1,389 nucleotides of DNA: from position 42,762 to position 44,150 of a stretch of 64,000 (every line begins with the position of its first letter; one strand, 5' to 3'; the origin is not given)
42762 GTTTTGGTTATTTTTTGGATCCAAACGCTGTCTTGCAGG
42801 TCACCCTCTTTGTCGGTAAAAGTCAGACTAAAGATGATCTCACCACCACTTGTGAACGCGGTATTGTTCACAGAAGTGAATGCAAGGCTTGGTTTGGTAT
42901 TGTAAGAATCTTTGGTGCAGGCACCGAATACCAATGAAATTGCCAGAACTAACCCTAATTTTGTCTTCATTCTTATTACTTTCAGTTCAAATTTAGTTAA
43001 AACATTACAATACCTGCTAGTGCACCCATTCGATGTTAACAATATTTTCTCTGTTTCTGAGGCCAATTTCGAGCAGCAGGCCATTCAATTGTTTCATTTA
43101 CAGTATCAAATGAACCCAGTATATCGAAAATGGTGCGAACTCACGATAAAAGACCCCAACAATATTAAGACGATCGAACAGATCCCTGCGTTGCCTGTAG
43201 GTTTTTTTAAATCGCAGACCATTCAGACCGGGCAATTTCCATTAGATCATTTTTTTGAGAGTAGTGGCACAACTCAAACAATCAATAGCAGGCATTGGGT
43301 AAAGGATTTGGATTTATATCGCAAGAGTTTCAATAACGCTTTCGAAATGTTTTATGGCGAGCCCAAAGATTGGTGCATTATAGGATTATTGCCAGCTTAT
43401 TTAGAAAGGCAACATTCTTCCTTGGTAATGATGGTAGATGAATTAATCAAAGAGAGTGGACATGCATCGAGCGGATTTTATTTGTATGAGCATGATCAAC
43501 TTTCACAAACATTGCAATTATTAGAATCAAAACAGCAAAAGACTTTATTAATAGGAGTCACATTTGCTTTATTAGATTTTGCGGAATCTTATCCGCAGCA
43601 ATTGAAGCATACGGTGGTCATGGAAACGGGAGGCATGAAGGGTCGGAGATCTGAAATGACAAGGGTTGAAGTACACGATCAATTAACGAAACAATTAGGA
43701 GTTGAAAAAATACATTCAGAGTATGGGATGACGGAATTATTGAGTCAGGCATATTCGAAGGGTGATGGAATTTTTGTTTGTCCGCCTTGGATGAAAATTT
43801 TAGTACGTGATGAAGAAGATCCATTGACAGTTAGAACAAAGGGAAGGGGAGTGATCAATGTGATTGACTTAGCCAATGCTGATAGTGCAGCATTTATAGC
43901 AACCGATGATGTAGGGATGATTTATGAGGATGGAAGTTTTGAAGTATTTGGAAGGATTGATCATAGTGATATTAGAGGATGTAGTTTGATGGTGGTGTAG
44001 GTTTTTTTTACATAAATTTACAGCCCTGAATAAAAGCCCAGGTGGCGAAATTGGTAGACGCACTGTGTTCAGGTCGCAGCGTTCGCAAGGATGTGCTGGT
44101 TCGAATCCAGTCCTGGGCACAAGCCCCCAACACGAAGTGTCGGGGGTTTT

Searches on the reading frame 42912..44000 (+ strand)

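Call 39: search_protein_families(library=pfam, proteins=[window:42912-44000:+], max_evalue=0.00001)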
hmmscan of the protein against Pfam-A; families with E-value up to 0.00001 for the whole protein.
window:42912-44000:+ (362 aa): 1 family
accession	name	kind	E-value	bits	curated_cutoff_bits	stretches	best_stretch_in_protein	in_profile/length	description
PF04443.18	LuxE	-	8e-14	51.7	24.9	1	53-360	38-385/391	Acyl-protein synthetase, LuxE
